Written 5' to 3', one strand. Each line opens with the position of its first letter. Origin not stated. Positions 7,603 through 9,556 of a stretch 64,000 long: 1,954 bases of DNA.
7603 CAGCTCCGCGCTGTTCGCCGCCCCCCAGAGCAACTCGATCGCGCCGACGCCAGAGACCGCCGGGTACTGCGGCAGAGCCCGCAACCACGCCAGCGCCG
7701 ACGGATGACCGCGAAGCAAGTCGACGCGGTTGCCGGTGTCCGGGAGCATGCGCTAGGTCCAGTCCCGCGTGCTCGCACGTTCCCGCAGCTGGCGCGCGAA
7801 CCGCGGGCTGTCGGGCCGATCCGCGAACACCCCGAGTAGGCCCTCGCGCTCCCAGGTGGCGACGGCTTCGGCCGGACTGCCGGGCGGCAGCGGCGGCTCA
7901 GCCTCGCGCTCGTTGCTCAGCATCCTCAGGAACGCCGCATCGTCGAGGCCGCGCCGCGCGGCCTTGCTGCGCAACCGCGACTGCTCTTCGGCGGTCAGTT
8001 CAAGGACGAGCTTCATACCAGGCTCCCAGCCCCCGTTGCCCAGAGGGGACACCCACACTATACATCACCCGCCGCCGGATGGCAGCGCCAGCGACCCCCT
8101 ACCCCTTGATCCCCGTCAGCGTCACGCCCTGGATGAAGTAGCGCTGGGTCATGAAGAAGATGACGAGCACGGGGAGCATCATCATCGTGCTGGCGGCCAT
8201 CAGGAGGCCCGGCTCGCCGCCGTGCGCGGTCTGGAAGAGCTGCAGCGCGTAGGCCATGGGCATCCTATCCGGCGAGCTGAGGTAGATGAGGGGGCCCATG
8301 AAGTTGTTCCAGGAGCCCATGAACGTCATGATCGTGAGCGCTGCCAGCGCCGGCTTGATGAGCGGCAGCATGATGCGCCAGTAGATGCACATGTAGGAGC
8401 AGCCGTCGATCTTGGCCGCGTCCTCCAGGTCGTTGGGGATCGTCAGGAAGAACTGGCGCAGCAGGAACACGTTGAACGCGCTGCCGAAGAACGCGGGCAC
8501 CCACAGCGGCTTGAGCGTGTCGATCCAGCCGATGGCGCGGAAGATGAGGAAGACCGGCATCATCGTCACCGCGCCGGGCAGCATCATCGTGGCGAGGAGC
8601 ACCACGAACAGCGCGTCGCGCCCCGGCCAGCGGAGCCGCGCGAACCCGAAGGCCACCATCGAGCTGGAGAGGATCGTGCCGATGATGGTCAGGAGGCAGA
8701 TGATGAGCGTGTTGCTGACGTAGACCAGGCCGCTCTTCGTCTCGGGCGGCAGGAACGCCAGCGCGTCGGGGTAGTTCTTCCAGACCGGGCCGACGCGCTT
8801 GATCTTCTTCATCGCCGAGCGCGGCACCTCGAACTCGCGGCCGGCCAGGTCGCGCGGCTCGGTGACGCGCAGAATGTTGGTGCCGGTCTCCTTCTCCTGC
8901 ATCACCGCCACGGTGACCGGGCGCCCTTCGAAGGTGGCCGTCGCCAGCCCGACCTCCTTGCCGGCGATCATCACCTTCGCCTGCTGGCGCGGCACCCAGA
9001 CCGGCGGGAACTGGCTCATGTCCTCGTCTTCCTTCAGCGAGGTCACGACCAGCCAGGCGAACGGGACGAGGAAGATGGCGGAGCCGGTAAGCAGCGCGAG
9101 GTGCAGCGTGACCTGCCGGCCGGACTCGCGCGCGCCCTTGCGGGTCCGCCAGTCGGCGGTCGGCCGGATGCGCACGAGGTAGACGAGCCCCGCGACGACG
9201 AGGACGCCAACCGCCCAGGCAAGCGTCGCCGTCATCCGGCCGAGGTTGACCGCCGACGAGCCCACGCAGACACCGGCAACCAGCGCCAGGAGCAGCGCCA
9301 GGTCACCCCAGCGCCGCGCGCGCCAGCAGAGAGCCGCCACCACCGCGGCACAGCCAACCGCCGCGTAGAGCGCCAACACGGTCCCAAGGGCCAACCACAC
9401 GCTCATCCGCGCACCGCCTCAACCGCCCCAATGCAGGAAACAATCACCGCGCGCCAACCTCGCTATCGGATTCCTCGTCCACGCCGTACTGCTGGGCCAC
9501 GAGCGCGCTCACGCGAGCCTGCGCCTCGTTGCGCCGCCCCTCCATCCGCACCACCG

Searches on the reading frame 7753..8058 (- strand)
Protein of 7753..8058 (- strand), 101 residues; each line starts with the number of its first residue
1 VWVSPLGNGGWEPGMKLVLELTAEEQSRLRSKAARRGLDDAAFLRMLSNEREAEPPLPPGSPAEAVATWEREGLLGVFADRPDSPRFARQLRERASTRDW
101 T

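Call 62: search_protein_families(library=pfam, proteins=[window:7753-8058:-], max_evalue=0.01)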
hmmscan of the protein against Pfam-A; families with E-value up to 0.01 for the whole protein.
window:7753-8058:- (101 aa): 1 family
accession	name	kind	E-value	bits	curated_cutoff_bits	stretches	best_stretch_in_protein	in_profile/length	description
PF21983.2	NikA-like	-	0.0083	16.7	27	0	21-54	11-44/72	Mobilization protein NikA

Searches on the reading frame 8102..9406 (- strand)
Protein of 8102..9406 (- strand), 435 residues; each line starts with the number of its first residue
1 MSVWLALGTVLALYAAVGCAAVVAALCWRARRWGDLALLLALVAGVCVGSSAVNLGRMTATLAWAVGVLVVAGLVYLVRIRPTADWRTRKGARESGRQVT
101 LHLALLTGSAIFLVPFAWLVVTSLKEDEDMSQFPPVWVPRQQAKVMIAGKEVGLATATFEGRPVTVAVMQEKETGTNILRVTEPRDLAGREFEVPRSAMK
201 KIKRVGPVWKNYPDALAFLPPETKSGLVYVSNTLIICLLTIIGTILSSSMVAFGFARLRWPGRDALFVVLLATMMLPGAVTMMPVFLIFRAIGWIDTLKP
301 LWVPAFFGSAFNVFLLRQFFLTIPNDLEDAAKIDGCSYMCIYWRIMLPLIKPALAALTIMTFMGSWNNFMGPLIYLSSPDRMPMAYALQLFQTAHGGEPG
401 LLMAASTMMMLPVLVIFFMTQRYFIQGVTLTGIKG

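Call 4: search_protein_families(library=pfam, proteins=[window:8102-9406:-], max_evalue=0.1)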
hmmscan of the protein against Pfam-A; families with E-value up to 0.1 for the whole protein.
window:8102-9406:- (435 aa): 1 family
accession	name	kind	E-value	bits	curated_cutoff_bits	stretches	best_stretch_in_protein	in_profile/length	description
PF00528.27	BPD_transp_1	-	8.4e-17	61.9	26.4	1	251-428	8-182/184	Binding-protein-dependent transport system inner membrane component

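Call 6: search_protein_families(library=ncbifam, proteins=[window:8102-9406:-], max_evalue=0.01)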
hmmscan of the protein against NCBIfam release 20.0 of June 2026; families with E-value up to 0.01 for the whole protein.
window:8102-9406:- (435 aa): 14 families
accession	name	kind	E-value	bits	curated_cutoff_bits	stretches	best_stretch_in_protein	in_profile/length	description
NF008210.0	PRK10973.1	equivalog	1.4e-30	107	297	1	230-428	77-276/281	sn-glycerol-3-phosphate ABC transporter permease UgpE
NF008231.0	PRK10998.1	equivalog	1.5e-25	90.4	261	1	225-435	80-296/296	maltose ABC transporter permease MalG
NF040932.1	ABC_arch_GlcU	equivalog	3.7e-25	89.1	340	1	230-432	62-268/272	glucose ABC transporter permease GlcU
TIGR01581.1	Mo_ABC_porter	hypoth_equivalog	1.8e-07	30.9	210.3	1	234-415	27-221/225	ABC transporter permease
NF007047.0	PRK09500.1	equivalog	1.3e-06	28.2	326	1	232-369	62-200/257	spermidine/putrescine ABC transporter permease PotC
TIGR02139.1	permease_CysT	equivalog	1.9e-05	24.4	246.1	1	236-378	58-212/265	sulfate ABC transporter permease subunit CysT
NF008232.0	PRK10999.1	equivalog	3e-05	22.9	392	1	305-370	383-448/520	maltose ABC transporter permease MalF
TIGR02141.1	modB_ABC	equivalog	4.1e-05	23.3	182.6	1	234-419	4-202/208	molybdate ABC transporter permease subunit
TIGR00969.1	3a0106s02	subfamily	6.2e-05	22.6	240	1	233-419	66-265/272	sulfate ABC transporter permease subunit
NF040839.1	tungstate_WtpB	equivalog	0.00022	20.9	340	1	248-370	64-198/251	tungstate ABC transporter permease WtpB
NF006939.0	PRK09421.1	equivalog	0.00031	20.2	262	0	234-377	16-173/230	molybdate ABC transporter permease subunit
NF008208.0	PRK10971.1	equivalog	0.00078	19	415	1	241-376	71-218/277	sulfate/thiosulfate ABC transporter permease CysT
NF040931.1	ABC_arch_GlcT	equivalog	0.0024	17.6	360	1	305-395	153-242/278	glucose ABC transporter permease GlcT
NF011624.0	PRK15050.1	equivalog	0.0026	16.9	247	1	320-374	184-237/297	2-aminoethylphosphonate ABC transporter permease subunit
